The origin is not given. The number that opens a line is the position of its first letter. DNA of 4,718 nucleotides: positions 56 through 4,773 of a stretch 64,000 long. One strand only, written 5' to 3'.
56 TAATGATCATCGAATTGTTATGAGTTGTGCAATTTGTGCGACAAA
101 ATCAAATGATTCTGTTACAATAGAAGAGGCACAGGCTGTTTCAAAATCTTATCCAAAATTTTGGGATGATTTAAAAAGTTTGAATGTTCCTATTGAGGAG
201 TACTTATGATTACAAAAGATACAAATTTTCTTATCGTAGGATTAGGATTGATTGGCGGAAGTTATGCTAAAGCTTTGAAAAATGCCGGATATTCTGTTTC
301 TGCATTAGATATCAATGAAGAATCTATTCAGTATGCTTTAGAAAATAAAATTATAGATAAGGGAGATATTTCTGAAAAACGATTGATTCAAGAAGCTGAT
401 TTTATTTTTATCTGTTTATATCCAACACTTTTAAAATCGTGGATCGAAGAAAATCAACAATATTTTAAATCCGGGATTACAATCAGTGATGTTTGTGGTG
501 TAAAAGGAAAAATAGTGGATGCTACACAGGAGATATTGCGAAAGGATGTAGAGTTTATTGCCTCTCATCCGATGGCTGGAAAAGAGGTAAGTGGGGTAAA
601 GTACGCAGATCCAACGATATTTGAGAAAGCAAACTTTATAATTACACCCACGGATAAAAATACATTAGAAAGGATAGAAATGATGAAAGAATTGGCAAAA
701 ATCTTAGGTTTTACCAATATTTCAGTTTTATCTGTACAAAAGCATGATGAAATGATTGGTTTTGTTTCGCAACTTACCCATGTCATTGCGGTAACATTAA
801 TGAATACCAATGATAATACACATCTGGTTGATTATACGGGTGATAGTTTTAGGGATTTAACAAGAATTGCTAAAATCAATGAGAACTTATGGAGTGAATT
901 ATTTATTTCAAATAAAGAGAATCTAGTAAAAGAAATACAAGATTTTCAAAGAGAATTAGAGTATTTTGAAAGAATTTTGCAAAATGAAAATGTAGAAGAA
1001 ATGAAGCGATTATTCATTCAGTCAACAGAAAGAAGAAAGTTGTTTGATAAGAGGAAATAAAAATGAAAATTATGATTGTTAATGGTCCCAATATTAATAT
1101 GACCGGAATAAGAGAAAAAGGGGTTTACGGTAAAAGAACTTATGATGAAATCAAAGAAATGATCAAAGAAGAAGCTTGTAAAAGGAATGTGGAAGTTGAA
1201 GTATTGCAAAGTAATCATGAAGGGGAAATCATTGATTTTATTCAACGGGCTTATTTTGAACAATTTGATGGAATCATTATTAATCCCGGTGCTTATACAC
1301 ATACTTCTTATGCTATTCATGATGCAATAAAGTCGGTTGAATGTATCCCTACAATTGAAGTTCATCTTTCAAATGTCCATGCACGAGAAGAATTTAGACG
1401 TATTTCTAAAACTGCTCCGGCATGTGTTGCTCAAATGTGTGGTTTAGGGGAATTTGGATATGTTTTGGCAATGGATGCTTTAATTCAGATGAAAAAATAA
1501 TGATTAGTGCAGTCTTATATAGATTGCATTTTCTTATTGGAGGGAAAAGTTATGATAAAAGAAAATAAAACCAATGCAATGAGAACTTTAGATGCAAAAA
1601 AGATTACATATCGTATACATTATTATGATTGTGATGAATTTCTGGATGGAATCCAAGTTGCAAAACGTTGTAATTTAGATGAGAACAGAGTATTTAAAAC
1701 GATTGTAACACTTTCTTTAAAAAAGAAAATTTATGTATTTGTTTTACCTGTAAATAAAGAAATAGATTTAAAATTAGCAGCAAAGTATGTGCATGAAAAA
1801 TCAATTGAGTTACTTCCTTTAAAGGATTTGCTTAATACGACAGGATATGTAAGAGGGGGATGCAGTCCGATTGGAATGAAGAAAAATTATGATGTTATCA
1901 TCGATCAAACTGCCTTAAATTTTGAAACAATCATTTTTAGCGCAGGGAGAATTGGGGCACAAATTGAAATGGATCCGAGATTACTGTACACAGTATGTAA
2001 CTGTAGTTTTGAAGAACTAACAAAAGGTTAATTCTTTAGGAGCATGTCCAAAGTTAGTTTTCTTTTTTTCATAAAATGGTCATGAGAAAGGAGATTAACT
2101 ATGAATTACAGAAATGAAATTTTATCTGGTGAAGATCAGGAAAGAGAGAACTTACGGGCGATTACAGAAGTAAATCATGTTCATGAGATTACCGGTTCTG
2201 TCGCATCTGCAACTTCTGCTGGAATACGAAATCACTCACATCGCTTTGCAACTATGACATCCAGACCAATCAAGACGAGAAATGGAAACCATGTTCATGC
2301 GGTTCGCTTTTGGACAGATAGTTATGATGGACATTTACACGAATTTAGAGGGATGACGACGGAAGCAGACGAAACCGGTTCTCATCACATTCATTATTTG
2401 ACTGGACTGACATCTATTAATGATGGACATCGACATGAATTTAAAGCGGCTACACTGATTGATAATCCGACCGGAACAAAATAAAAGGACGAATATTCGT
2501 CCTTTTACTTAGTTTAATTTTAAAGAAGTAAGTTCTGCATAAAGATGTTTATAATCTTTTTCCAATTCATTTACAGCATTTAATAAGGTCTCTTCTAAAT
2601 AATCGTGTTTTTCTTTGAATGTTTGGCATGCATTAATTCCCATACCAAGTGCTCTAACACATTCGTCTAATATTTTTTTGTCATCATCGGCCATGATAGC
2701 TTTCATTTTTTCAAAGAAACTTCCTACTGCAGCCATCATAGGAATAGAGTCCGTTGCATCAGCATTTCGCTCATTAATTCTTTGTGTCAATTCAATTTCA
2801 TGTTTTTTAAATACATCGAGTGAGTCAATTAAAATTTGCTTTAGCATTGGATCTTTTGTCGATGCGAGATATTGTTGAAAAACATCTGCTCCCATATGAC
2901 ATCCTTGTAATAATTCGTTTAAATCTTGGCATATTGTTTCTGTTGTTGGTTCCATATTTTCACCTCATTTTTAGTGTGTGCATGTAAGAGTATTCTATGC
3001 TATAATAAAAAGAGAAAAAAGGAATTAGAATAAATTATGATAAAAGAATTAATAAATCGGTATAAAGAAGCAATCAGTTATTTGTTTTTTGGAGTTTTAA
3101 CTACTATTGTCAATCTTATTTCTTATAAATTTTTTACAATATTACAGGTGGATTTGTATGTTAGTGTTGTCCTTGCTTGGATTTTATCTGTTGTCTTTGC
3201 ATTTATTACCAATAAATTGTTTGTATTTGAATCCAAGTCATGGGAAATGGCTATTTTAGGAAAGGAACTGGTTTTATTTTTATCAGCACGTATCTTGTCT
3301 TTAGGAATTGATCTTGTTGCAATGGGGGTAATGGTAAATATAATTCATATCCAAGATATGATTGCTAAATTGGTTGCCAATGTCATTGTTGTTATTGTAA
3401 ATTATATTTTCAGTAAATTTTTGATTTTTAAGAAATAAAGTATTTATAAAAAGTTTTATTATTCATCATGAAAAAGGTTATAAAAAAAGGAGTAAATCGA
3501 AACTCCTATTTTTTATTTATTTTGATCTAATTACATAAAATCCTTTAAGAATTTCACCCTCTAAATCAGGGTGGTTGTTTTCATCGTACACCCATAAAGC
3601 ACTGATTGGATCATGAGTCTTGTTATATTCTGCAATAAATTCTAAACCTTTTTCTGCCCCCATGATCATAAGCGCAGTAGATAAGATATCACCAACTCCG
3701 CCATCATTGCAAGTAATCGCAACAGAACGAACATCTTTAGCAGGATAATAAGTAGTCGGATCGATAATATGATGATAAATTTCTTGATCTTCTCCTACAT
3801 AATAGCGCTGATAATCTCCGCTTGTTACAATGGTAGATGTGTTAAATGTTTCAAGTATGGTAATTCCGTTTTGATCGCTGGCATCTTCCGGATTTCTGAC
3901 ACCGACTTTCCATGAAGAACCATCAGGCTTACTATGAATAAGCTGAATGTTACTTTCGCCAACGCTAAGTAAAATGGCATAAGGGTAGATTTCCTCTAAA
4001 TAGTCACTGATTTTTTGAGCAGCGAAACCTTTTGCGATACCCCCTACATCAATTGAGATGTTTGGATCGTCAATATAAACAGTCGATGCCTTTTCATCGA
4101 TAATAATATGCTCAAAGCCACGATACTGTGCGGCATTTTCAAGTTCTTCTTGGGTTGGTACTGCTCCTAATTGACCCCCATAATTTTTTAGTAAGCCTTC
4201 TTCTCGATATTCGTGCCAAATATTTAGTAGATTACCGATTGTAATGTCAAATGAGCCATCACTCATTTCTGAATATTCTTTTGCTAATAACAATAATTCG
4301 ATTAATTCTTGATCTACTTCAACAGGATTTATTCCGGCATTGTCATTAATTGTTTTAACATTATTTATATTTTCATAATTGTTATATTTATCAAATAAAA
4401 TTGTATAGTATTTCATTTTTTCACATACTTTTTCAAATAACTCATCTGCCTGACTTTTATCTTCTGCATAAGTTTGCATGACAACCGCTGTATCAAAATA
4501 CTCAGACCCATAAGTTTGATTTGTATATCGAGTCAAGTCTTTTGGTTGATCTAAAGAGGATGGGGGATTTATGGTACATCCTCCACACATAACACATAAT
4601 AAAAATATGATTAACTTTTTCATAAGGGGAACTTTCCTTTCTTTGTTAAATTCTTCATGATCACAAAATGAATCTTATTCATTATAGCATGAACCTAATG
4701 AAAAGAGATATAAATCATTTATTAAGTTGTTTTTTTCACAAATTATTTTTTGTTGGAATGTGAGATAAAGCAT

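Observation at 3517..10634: Atypical Rnf locus: ApbE plus RnfCDGEA with three extra extracytoplasmic FMN modules, a minimal RnfB and an extra Cys4 mini-protein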

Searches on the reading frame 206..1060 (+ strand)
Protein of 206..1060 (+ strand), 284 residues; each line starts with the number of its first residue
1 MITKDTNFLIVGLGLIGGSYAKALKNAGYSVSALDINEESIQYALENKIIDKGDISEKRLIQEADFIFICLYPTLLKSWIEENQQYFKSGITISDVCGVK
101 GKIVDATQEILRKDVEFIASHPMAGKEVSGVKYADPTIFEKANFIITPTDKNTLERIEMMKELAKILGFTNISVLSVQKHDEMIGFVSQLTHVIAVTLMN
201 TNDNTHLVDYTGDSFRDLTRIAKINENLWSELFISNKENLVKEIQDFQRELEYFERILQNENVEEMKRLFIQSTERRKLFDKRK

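Call 54: search_protein_families(library=pfam, proteins=[window:206-1060:+], max_evalue=0.00001)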
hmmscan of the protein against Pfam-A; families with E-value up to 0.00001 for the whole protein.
window:206-1060:+ (284 aa): 4 families
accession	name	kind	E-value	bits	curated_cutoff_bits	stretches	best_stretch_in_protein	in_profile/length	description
PF02153.23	PDH_N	-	9.5e-29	100.3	26.5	1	21-166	2-147/154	Prephenate dehydrogenase, nucleotide-binding domain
PF20463.3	PDH_C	-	5.9e-20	71.9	22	1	178-270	3-100/102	Prephenate dehydrogenase, dimerization domain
PF03807.23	F420_oxidored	-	2.9e-06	28.2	21.6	0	10-94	4-90/94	NADP oxidoreductase coenzyme F420-dependent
PF03446.21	NAD_binding_2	-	3e-06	27.8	21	0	10-72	4-64/161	NAD binding domain of 6-phosphogluconate dehydrogenase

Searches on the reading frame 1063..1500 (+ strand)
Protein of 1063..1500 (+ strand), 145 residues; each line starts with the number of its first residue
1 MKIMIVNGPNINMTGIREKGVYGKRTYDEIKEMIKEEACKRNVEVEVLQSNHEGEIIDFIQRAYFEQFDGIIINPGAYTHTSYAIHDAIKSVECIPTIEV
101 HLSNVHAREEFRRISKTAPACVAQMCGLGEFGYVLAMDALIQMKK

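Call 54: search_protein_families(library=pfam, proteins=[window:1063-1500:+], max_evalue=0.00001)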
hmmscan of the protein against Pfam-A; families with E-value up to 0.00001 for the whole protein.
window:1063-1500:+ (145 aa): 1 family
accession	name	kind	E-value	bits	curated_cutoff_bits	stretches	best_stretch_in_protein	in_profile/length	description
PF01220.24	DHquinase_II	-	1.6e-56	190.3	23.3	1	2-140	1-137/138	Dehydroquinase class II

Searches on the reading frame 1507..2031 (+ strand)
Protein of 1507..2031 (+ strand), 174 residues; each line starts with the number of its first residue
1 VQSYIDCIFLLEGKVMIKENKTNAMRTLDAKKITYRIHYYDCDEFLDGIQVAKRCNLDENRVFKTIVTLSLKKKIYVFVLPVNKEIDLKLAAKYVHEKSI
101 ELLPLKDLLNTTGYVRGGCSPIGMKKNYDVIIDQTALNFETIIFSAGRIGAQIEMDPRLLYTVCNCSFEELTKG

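Call 54: search_protein_families(library=pfam, proteins=[window:1507-2031:+], max_evalue=0.00001)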
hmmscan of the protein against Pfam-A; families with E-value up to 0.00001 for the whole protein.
window:1507-2031:+ (174 aa): 1 family
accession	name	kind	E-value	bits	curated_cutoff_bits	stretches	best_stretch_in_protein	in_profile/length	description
PF04073.20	tRNA_edit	-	5.5e-21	75.4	25.5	1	50-158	9-118/123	Aminoacyl-tRNA editing domain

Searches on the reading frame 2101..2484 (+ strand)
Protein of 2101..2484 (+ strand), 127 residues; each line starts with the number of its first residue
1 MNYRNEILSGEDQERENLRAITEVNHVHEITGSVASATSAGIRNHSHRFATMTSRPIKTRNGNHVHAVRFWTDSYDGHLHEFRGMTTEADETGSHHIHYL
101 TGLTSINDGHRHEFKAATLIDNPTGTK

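Call 54: search_protein_families(library=pfam, proteins=[window:2101-2484:+], max_evalue=0.00001)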
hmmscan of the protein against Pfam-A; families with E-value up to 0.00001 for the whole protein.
window:2101-2484:+ (127 aa): 1 family
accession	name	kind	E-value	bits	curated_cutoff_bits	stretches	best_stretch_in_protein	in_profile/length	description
PF12788.12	YmaF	-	2.9e-25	89.1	27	1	25-120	3-97/97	YmaF family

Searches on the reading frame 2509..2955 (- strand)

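Call 54: search_protein_families(library=pfam, proteins=[window:2509-2955:-], max_evalue=0.00001)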
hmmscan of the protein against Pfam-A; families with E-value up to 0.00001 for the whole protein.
window:2509-2955:- (148 aa): 1 family
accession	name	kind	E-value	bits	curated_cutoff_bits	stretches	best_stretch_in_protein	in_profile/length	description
PF09537.16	DUF2383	-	3.3e-13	50.2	30.8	1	9-111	3-106/111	Domain of unknown function (DUF2383)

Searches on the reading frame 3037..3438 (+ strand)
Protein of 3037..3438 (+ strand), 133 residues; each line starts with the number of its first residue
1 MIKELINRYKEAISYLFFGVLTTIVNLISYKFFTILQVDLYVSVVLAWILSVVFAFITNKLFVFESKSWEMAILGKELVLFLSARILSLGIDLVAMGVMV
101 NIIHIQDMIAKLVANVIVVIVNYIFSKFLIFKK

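Call 54: search_protein_families(library=pfam, proteins=[window:3037-3438:+], max_evalue=0.00001)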
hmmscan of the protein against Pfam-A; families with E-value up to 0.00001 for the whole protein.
window:3037-3438:+ (133 aa): 1 family
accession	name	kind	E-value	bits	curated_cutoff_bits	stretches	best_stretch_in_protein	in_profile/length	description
PF04138.20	GtrA_DPMS_TM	-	3.3e-21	76.1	26.1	1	15-131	2-117/117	GtrA/DPMS, transmembrane domain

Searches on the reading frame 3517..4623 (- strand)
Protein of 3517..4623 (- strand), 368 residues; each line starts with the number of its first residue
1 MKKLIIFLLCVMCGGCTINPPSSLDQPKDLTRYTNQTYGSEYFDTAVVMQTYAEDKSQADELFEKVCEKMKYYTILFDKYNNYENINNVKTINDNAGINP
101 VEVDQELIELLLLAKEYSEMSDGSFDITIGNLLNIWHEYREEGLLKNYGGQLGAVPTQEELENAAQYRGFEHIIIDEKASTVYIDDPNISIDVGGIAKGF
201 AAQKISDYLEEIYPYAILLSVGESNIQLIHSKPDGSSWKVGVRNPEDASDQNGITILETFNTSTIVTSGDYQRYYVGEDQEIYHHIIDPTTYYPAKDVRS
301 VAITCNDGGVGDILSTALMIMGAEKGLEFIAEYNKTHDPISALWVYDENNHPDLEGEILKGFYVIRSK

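Call 3: search_protein_families(library=pfam, proteins=[window:3517-4623:-], max_evalue=0.1)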
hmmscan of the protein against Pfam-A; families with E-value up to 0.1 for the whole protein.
window:3517-4623:- (368 aa): 2 families
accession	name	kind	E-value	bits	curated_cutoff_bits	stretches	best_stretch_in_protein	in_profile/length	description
PF02424.20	ApbE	-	2e-63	214.8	25.6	1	44-334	2-259/266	ApbE family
PF11938.13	DUF3456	-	0.022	15.6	21.1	1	51-104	44-100/150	TLR4 regulator and MIR-interacting MSAP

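Call 4: search_protein_families(library=ncbifam, proteins=[window:3517-4623:-], max_evalue=0.1)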
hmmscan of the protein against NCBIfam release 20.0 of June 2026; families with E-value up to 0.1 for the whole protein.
window:3517-4623:- (368 aa): 1 family
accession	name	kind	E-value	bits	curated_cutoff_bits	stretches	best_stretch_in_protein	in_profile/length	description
NF007774.0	PRK10461.1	equivalog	6.1e-29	101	498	1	3-330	7-317/351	FAD:protein FMN transferase ApbE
